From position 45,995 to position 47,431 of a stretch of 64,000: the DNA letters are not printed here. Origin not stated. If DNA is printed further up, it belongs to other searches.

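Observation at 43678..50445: Visibly lower-GC block encoding an Arn-like set: ArnE/ArnF-like flippase pair, FemAB-like GNAT, class-III aminotransferase, HAD phosphatase, alpha/beta hydrolase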

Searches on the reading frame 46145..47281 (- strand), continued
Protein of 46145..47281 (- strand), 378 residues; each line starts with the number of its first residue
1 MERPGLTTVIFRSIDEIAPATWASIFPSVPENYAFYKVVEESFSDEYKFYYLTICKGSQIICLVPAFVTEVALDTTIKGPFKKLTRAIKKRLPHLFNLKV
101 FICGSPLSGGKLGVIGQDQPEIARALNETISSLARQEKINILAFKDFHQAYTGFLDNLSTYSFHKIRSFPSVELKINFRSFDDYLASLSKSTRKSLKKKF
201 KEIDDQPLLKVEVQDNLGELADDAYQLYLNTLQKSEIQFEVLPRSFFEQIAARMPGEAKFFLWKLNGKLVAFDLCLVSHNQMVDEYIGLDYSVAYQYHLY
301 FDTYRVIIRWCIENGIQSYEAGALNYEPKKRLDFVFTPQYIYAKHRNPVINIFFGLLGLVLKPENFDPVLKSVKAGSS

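Call 44: find_encoding_contigs(protein=P0080, flank=10000, max_places=1)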
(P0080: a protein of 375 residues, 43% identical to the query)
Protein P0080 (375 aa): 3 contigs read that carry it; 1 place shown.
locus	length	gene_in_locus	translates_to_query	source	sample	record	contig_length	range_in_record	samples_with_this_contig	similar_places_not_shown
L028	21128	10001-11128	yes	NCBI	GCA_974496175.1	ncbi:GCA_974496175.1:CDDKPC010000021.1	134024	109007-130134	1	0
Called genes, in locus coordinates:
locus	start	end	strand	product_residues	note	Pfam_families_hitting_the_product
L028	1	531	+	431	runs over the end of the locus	PF02040:ArsB, PF03600:CitMHS, PF07158:MatC_N (faint), PF06808:DctM (weak), PF03600:CitMHS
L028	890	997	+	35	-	-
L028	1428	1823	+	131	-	PF01880:Desulfoferrodox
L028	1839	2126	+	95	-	-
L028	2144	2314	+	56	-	PF00301:Rubredoxin, PF21349:RUBY_RBDX (faint)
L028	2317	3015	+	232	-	PF00970:FAD_binding_6, PF00175:NAD_binding_1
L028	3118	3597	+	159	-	PF02915:Rubrerythrin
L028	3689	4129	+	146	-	PF02082:Rrf2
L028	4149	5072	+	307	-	PF00291:PALP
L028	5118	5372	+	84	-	PF01106:NifU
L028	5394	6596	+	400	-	PF01837:HcyBio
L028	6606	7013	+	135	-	PF09383:NIL, PF13187:Fer4_9, PF00037:Fer4, PF12837:Fer4_6 (weak), PF13237:Fer4_10, PF14697:Fer4_21, PF12838:Fer4_7, PF00037:Fer4 (weak), +3 more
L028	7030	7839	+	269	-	PF02540:NAD_synthase (weak), PF01171:ATP_bind_3 (faint), PF06508:QueC (weak)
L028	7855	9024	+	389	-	PF00266:Aminotran_5, PF01041:DegT_DnrJ_EryC1, PF01212:Beta_elim_lyase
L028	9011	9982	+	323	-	PF08279:HTH_11, PF03099:BPL_LplA_LipB, PF16917:BPL_LplA_LipB_2, PF02237:BPL_C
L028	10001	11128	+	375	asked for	PF04339:FemAB_like, PF13480:Acetyltransf_6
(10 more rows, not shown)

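Call 48: search_protein_families(library=pfam, proteins=[L017:5826-7055:-, L017:4531-5832:-, L017:2687-4348:-, L017:2078-2686:-, L017:12742-13425:-, L017:13788-15560:+, L017:15574-16314:+, L015:14290-15951:+, L019:8130-8978:+, L022:14099-15040:-], max_evalue=0.001)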
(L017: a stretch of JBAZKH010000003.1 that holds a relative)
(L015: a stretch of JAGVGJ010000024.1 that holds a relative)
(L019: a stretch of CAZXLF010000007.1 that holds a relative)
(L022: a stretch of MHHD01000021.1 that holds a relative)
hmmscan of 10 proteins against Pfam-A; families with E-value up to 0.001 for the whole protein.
L017:5826-7055:- (409 aa): 1 family
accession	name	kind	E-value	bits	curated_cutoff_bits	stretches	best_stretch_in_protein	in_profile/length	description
PF01041.23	DegT_DnrJ_EryC1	-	4.1e-41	141.8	19.8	2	32-202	28-195/360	DegT/DnrJ/EryC1/StrS aminotransferase family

L017:4531-5832:- (433 aa): 3 families
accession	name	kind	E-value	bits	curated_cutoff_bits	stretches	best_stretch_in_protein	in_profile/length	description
PF05977.19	MFS_3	-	5.6e-77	259.8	27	1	7-399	5-395/524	Transmembrane secretion effector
PF07690.21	MFS_1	-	3.8e-33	115.3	33.4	1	18-362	2-346/347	Major Facilitator Superfamily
PF13347.12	MFS_2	-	5.5e-06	25.6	27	0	5-170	217-385/427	MFS/sugar transport protein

L017:2687-4348:- (553 aa): 12 families
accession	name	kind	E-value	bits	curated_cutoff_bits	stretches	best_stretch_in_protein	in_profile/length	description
PF13177.12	DNA_pol3_delta2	-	3e-48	164.3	27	1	21-177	2-159/161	DNA polymerase III, delta subunit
PF00004.35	AAA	-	4.6e-14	53.4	21.2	1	42-174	2-124/131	ATPase family associated with various cellular activities (AAA)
PF20964.2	DnaX_C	-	1.8e-11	44.4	26.2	1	412-499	3-88/113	DNA polymerase III subunit tau, C-terminal domain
PF12169.13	DNA_pol3_gamma3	-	4.5e-11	43.1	24.4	1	232-363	1-132/143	DNA polymerase III subunits gamma and tau domain III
PF22608.2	DNAX_ATPase_lid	-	5.4e-10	39.3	27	1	183-230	2-49/49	DNA polymerase III clamp loader subunit, ATPase lid domain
PF05496.18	RuvB_N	-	6e-08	33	27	1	11-86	2-86/159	Holliday junction DNA helicase RuvB P-loop domain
PF07728.20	AAA_5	-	2.8e-07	31.1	22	1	42-152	3-99/139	AAA domain (dynein-related subfamily)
PF13401.12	AAA_22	-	3.2e-07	31.2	27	1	41-157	8-123/130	AAA domain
PF13173.12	AAA_14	-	8.7e-06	26.2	27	1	40-162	4-103/129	AAA domain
PF13604.12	AAA_30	-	1.2e-05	25.5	27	1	41-159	21-128/191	AAA domain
PF07724.20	AAA_2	-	0.00043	20.8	27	0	41-145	6-101/166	AAA domain (Cdc48 subfamily)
PF06068.19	TIP49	-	0.00051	19.8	23.8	0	122-150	277-305/347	TIP49 P-loop domain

L017:2078-2686:- (202 aa): 6 families
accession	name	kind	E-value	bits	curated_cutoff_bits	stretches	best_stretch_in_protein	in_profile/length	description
PF13662.12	Toprim_4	-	1.9e-24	86.1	25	1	81-172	1-85/85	Toprim domain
PF21176.3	RecR_HhH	-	1.8e-16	60.1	27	1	11-50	4-43/45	RecR, helix-hairpin-helix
PF01751.28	Toprim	-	3.7e-15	56.3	23.1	1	82-162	1-81/96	Toprim domain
PF21175.2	RecR_C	-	3.7e-12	45.8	22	1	174-197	1-24/24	RecR, C-terminal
PF02132.21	RecR_ZnF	-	5.8e-09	36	22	1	55-74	1-20/21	RecR, Cys4-zinc finger domain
PF14520.12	HHH_5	-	0.00095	20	27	0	12-29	34-51/57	Helix-hairpin-helix domain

L017:12742-13425:- (227 aa): 2 families
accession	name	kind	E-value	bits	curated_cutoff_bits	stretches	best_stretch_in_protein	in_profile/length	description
PF00156.33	Pribosyltran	-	2.3e-16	59.9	26.3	1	19-205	14-156/158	Phosphoribosyl transferase domain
PF14681.12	UPRTase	-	0.00027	20.9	27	1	123-187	110-175/206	Uracil phosphoribosyltransferase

L017:13788-15560:+ (590 aa): 1 family
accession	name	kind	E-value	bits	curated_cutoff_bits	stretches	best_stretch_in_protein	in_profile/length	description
PF02554.20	CstA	-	6e-204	679.3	27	1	3-540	2-560/560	Carbon starvation protein CstA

L017:15574-16314:+ (246 aa): 2 families
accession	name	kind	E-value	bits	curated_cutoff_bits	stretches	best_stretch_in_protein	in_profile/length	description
PF12706.13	Lactamase_B_2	-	4.3e-19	69.4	27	1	31-210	3-200/200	Beta-lactamase superfamily domain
PF00753.33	Lactamase_B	-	7.7e-10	39.5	22.7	1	19-71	6-64/196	Metallo-beta-lactamase superfamily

L015:14290-15951:+ (553 aa): 3 families
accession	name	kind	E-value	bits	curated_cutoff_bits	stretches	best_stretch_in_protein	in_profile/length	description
PF03321.19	GH3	-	3.4e-76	256.8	23.6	1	18-314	4-303/304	GH3 family N-terminal domain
PF23571.1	GH3_M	-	2.7e-21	75.9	23.6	1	339-410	2-75/75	GH3 family central domain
PF23572.1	GH3_C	-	2.8e-18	67.2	23.6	1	426-539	2-118/119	GH3 family C-terminal domain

L019:8130-8978:+ (282 aa): 2 families
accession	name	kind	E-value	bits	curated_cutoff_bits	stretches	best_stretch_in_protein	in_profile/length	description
PF01569.27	PAP2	-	2.2e-20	73.2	27.2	1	149-261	5-128/130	PAP2 superfamily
PF14378.12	PAP2_3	-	0.00072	19.8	27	0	188-247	125-184/190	PAP2 superfamily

L022:14099-15040:- (313 aa): 1 family
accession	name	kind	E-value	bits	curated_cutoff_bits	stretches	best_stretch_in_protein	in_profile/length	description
PF19783.5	DUF6268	-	0.00035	20.1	22.8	1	102-293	60-252/279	Domain of unknown function (DUF6268)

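Call 49: find_encoding_contigs(protein=P0004, flank=10000, max_places=1)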
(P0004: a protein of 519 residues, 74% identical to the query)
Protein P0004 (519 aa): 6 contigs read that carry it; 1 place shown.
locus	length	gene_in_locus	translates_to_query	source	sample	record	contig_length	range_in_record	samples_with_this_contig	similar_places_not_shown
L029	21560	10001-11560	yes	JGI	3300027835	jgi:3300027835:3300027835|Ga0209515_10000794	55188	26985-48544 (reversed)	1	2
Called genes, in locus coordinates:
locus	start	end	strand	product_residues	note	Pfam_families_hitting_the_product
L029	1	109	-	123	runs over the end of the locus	-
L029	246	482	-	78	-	-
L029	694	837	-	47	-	-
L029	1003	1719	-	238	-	-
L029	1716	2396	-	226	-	PF00535:Glycos_transf_2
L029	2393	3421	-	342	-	PF03279:Lip_A_acyltrans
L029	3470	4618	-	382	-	PF06925:MGDG_synth, PF02350:Epimerase_2 (weak), PF00534:Glycos_transf_1, PF04101:Glyco_tran_28_C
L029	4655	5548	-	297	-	PF21948:LplA-B_cat, PF00364:Biotin_lipoyl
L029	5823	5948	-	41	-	-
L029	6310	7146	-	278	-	PF05448:AXE1 (faint), PF02129:Peptidase_S15 (faint), PF05677:DUF818, PF00561:Abhydrolase_1 (weak), PF12146:Hydrolase_4, PF00326:Peptidase_S9, PF12697:Abhydrolase_6 (weak)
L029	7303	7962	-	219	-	PF03006:HlyIII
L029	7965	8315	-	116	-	PF25179:LMF1_C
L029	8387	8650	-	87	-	PF23297:ACP_SdgA_C (weak), PF00550:PP-binding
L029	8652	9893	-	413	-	PF00109:ketoacyl-synt, PF00108:Thiolase_N (weak), PF02801:Ketoacyl-synt_C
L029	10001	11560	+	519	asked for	PF04339:FemAB_like, PF13480:Acetyltransf_6, PF00892:EamA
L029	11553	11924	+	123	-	PF00892:EamA, PF10639:TMEM234 (weak)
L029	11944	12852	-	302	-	PF00561:Abhydrolase_1, PF12146:Hydrolase_4, PF12697:Abhydrolase_6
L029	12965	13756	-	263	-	PF01522:Polysacc_deac_1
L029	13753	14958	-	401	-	PF13231:PMT_2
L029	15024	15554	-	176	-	PF14235:DUF4337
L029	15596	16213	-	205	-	PF00578:AhpC-TSA, PF08534:Redoxin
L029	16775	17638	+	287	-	-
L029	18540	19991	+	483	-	PF00999:Na_H_Exchanger, PF02080:TrkA_C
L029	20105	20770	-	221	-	PF00702:Hydrolase, PF13419:HAD_2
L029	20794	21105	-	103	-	PF00581:Rhodanese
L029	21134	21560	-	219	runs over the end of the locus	PF01895:PhoU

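Call 50: find_encoding_contigs(protein=P0003, flank=10000, max_places=1)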
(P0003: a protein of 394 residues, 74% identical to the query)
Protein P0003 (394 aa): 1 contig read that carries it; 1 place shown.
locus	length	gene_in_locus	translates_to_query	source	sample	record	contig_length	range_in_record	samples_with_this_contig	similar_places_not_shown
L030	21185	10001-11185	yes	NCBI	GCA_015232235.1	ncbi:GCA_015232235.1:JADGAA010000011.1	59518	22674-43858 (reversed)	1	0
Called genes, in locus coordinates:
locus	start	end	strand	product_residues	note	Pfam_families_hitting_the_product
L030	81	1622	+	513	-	PF00478:IMPDH, PF00571:CBS, PF01070:FMN_dh (weak), PF03060:NMO (weak)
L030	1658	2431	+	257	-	PF01476:LysM, PF01510:Amidase_2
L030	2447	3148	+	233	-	PF01988:VIT1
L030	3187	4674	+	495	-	-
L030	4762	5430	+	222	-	PF00072:Response_reg, PF00486:Trans_reg_C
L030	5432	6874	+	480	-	PF00672:HAMP, PF00512:HisKA, PF02518:HATPase_c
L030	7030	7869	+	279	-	PF01738:DLH (faint), PF12146:Hydrolase_4, PF00561:Abhydrolase_1, PF12697:Abhydrolase_6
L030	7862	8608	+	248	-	PF06888:Put_Phosphatase, PF12710:HAD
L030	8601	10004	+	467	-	PF00202:Aminotran_3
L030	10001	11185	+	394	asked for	PF04339:FemAB_like, PF13480:Acetyltransf_6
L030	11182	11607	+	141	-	PF00892:EamA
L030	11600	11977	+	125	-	PF00892:EamA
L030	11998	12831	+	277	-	PF03988:DUF347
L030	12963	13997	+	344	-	-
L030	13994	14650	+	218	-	PF01209:Ubie_methyltran, PF01135:PCMT (faint), PF13489:Methyltransf_23, PF05175:MTS (weak), PF13847:Methyltransf_31, PF08241:Methyltransf_11, PF08242:Methyltransf_12, PF13649:Methyltransf_25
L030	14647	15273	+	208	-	-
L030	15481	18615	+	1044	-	PF00873:ACR_tran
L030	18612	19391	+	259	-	PF02900:LigB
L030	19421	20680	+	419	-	PF00149:Metallophos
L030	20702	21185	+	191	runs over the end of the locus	-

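Call 53: search_solved_structures(query=A3, max_evalue=10, show_alignments=4)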
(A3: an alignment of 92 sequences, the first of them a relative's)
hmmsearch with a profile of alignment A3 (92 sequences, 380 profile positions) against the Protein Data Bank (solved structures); distinct sequences matched with E-value up to 10: 15.
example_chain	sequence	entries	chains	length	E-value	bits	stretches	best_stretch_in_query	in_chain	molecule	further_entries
2qmu_B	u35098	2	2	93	0.028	16.4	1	78-146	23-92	Translation initiation factor 2 alpha subunit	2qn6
3qsy_B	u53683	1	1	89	0.057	15.4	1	78-142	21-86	Translation initiation factor 2 subunit alpha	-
3id6_A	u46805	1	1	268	0.067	15.2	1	168-234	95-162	Pre mRNA splicing protein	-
3id5_A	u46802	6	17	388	0.078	15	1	168-234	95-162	Pre mRNA splicing protein | C/D box methylation guide ribonucleoprotein complex aNOP56 subunit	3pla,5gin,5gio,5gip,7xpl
5jpq_S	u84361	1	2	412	0.094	14.7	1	168-234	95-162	Pre mRNA splicing protein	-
6nuk_A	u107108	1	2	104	0.095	14.7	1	168-227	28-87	Ferredog-Diesel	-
2aho_B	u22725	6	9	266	0.23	13.4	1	78-146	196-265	Translation initiation factor 2 alpha subunit | Translation initiation factor 2 subunit alpha | aIF2-alpha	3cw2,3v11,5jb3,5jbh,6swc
4by4_A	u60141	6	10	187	0.37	12.7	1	181-257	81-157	FI18190P1 | CG5907-PA, ISOFORM A | FREQUENIN 2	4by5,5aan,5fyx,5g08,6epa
6sw9_9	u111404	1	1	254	0.49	12.3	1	78-142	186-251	Translation initiation factor 2 subunit alpha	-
9t0h_B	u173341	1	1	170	0.56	12.2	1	181-235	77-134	Neuronal calcium sensor 1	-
4yru_A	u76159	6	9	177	0.6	12.1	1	181-235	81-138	Neuronal calcium sensor 1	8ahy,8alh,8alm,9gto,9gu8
4ov2_A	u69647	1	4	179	0.61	12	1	181-235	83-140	Neuronal calcium sensor 1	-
1g8i_A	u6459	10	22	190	0.69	11.8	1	181-235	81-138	NEURONAL CALCIUM SENSOR 1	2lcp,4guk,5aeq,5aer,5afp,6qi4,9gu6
6ywe_e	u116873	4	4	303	1.5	10.8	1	27-66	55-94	60S ribosomal protein L1, mitochondrial | 60S ribosomal protein L1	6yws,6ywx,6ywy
1ge9_A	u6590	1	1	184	2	10.3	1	188-260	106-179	RIBOSOME RECYCLING FACTOR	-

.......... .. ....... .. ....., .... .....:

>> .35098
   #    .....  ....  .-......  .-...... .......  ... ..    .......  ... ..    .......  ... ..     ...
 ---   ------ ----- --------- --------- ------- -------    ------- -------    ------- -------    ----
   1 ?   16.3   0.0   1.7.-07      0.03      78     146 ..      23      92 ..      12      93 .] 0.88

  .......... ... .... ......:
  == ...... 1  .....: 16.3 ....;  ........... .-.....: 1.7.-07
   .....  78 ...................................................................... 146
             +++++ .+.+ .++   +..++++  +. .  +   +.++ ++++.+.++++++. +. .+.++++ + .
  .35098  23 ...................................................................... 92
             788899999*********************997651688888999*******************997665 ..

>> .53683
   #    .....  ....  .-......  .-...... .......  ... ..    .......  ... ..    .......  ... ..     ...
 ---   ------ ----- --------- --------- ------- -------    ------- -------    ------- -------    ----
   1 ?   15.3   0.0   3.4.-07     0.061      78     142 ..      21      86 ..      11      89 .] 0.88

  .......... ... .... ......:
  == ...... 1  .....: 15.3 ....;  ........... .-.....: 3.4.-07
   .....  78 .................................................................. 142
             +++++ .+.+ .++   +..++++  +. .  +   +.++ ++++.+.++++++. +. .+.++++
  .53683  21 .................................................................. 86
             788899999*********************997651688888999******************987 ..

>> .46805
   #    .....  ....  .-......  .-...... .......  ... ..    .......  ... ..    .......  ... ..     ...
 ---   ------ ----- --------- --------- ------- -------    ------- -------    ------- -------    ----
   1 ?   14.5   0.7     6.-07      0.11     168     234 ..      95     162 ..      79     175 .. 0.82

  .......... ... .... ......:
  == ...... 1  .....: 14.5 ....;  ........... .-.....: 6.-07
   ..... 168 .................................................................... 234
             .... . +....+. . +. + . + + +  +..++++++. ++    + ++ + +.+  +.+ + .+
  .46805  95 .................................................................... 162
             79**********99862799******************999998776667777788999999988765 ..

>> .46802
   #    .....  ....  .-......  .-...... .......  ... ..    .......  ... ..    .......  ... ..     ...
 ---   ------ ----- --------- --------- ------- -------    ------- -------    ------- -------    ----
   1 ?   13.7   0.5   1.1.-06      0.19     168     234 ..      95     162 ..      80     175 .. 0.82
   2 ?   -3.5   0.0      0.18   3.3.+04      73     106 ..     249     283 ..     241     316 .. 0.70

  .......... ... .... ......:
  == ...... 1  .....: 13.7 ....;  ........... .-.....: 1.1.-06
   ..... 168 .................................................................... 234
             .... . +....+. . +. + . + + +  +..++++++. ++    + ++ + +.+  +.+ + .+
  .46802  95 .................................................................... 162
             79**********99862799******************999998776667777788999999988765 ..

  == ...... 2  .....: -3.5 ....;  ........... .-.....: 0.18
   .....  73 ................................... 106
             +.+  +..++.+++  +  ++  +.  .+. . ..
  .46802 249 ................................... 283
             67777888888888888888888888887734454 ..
